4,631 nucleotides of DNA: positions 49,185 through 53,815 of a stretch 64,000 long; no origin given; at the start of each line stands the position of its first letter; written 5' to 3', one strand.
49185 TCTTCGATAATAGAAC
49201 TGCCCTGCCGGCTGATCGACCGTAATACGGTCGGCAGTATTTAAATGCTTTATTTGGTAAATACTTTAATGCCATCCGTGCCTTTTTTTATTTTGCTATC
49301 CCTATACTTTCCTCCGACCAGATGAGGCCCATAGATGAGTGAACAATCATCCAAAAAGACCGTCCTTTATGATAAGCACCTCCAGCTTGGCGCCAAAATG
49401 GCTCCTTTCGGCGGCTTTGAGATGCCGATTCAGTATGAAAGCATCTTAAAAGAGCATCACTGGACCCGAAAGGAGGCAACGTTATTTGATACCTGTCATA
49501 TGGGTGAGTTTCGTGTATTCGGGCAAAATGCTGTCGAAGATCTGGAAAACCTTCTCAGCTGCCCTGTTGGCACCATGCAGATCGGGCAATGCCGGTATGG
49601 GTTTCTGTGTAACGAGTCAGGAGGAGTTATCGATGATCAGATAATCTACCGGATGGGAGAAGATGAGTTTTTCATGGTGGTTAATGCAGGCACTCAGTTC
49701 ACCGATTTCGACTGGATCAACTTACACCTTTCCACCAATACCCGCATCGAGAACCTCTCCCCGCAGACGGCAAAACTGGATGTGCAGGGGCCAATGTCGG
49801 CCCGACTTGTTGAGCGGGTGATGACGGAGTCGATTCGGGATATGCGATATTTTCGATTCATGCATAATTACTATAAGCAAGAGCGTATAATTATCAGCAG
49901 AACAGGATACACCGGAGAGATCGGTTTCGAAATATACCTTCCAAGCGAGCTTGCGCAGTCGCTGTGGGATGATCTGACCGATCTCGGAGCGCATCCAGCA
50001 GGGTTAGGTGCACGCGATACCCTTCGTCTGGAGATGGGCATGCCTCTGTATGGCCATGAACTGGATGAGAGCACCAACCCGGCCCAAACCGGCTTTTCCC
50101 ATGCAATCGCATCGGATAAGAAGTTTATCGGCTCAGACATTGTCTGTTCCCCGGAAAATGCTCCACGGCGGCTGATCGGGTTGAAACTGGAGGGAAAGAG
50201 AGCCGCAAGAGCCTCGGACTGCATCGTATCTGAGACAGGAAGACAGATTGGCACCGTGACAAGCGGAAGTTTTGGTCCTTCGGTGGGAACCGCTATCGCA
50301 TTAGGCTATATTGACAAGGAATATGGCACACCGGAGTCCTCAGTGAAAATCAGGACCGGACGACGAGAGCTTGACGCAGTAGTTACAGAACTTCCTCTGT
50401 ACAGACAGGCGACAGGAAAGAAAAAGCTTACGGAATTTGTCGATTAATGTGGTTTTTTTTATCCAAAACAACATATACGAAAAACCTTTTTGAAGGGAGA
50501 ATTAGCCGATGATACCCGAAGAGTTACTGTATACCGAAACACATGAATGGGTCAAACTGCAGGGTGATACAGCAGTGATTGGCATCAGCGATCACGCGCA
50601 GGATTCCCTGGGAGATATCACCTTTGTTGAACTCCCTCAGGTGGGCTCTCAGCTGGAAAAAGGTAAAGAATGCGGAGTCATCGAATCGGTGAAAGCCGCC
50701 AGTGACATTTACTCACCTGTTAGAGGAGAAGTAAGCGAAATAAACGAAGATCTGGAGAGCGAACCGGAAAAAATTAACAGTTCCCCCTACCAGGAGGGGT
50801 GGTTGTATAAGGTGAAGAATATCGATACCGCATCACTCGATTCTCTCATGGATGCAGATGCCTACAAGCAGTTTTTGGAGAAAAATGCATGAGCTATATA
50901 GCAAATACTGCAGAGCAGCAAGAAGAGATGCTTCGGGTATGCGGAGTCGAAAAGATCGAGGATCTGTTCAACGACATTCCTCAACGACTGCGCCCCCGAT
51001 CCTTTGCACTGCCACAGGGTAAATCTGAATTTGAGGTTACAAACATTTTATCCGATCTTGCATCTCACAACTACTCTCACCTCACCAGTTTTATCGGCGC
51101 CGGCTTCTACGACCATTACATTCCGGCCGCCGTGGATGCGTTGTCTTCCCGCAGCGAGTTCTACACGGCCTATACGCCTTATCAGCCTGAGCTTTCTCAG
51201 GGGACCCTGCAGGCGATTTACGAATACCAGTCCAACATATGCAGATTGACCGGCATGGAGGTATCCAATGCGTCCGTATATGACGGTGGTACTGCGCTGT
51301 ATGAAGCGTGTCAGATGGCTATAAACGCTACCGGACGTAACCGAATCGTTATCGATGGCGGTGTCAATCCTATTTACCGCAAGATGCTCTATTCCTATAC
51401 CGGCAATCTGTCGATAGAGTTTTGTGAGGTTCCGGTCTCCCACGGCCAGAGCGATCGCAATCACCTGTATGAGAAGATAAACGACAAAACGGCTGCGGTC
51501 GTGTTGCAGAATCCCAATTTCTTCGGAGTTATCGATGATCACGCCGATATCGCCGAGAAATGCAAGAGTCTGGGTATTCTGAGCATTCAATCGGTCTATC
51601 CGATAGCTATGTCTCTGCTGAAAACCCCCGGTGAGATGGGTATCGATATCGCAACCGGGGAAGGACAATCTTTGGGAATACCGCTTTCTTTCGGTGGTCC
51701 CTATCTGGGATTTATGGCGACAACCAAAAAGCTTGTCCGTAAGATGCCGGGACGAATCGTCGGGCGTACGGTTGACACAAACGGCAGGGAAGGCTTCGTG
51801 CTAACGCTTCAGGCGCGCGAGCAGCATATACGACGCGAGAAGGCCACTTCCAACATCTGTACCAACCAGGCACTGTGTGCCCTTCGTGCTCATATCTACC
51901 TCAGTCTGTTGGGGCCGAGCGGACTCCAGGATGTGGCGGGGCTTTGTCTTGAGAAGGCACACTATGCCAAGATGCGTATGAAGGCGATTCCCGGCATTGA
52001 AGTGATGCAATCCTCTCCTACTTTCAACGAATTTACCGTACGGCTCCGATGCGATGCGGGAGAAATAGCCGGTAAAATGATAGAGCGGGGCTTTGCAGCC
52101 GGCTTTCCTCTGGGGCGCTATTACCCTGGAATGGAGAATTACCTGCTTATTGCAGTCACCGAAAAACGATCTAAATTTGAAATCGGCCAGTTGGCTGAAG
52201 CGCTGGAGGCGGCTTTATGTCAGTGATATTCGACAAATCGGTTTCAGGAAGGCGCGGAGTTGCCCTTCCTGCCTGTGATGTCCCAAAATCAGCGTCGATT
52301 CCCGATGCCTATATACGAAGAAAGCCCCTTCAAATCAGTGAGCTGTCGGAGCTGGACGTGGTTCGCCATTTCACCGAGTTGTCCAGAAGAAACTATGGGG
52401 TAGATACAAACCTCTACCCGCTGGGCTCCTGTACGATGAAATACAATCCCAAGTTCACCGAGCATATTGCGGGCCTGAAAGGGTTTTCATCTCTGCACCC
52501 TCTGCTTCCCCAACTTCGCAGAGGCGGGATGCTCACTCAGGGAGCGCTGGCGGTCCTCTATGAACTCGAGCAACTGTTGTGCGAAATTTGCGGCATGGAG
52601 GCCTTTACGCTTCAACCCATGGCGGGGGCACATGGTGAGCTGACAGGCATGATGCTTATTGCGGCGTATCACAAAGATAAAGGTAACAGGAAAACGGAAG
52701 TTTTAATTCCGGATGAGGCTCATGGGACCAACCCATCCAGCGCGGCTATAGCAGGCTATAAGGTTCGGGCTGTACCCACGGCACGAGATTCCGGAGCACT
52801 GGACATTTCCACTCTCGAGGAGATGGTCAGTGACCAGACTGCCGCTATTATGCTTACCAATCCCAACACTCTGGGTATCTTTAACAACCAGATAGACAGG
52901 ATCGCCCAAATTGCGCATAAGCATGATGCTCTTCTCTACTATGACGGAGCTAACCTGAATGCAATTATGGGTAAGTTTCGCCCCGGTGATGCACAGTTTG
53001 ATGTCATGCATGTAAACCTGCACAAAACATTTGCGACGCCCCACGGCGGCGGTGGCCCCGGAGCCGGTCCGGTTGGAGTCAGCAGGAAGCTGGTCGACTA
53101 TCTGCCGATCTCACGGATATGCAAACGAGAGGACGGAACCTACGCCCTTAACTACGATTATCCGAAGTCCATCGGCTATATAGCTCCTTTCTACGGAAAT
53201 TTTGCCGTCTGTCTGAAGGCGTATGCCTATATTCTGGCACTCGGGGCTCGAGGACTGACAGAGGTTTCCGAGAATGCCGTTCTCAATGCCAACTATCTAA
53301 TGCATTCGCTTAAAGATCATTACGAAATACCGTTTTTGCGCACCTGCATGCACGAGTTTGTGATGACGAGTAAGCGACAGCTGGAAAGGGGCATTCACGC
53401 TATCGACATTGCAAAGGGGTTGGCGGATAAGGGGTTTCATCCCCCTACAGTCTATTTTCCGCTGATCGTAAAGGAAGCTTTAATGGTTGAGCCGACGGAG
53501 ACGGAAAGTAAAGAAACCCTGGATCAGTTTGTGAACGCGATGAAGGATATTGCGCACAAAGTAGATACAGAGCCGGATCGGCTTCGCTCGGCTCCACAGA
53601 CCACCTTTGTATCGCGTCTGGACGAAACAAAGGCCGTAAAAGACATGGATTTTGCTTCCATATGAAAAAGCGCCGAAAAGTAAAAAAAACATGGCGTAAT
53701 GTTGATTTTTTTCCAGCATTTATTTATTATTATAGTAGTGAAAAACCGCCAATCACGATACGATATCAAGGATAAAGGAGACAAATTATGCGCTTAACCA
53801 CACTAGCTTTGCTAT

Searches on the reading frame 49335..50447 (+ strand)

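Call 40: search_protein_families(library=pfam, proteins=[window:49335-50447:+], max_evalue=0.00001)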
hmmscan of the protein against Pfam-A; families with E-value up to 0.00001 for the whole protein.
window:49335-50447:+ (370 aa): 2 families
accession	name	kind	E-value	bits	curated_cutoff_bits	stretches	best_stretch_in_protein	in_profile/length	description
PF01571.26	GCV_T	-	8.6e-83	277.9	25.6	1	11-255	1-253/255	Aminomethyltransferase folate-binding domain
PF08669.17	GCV_T_C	-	8.3e-18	64.5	25.9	1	278-356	1-79/80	Glycine cleavage T-protein C-terminal barrel domain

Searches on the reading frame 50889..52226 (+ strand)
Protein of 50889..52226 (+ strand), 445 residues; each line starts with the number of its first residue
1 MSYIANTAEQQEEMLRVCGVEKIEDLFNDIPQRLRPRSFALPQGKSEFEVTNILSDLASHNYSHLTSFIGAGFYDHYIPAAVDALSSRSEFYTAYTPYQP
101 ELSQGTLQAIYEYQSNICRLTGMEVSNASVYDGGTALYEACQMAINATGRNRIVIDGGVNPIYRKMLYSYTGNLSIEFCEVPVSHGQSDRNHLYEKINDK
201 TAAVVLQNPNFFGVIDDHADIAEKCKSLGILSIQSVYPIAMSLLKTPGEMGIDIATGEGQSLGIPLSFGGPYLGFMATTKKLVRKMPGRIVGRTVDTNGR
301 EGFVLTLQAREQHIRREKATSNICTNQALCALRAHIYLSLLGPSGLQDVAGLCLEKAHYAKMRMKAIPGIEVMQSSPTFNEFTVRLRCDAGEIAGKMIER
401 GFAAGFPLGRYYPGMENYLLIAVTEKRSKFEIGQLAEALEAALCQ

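Call 40: search_protein_families(library=pfam, proteins=[window:50889-52226:+], max_evalue=0.00001)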
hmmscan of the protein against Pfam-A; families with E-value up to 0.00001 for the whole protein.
window:50889-52226:+ (445 aa): 1 family
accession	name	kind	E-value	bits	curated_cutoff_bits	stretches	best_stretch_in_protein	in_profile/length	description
PF02347.22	GDC-P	-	1.4e-125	420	26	1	2-438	2-428/429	Glycine cleavage system P-protein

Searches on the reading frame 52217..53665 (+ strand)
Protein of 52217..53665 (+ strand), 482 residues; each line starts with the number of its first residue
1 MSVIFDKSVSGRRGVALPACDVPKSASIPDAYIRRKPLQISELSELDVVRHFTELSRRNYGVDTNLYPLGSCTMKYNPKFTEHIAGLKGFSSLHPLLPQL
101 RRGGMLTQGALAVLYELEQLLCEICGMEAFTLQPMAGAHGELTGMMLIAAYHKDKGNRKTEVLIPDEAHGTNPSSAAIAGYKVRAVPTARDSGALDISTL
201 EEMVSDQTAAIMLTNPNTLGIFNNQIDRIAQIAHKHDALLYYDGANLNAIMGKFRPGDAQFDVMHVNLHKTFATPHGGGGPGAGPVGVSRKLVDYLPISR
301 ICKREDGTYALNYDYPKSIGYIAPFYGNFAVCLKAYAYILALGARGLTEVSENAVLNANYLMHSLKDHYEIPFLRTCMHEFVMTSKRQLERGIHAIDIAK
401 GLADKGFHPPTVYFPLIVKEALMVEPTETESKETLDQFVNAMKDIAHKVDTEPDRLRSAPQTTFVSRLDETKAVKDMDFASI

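Call 78: search_protein_families(library=pfam, proteins=[window:52217-53665:+], max_evalue=0.001)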
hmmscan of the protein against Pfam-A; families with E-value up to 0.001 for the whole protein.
window:52217-53665:+ (482 aa): 6 families
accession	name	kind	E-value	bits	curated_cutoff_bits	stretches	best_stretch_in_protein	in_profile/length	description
PF21478.3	GcvP2_C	-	3.9e-27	95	27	1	351-451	2-104/122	Glycine dehydrogenase, C-terminal domain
PF02347.22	GDC-P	-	2.3e-10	40.3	26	1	106-297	104-284/429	Glycine cleavage system P-protein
PF00266.25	Aminotran_5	-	9.9e-08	31.8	21.5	1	147-277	76-207/371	Aminotransferase class-V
PF01041.23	DegT_DnrJ_EryC1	-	5.2e-07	29.6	19.8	1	101-245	15-147/360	DegT/DnrJ/EryC1/StrS aminotransferase family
PF01212.27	Beta_elim_lyase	-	7e-07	29.3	27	1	114-275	34-204/288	Beta-eliminating lyase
PF00155.27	Aminotran_1_2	-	0.0007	19.3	19.7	0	114-245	44-187/361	Aminotransferase class I and II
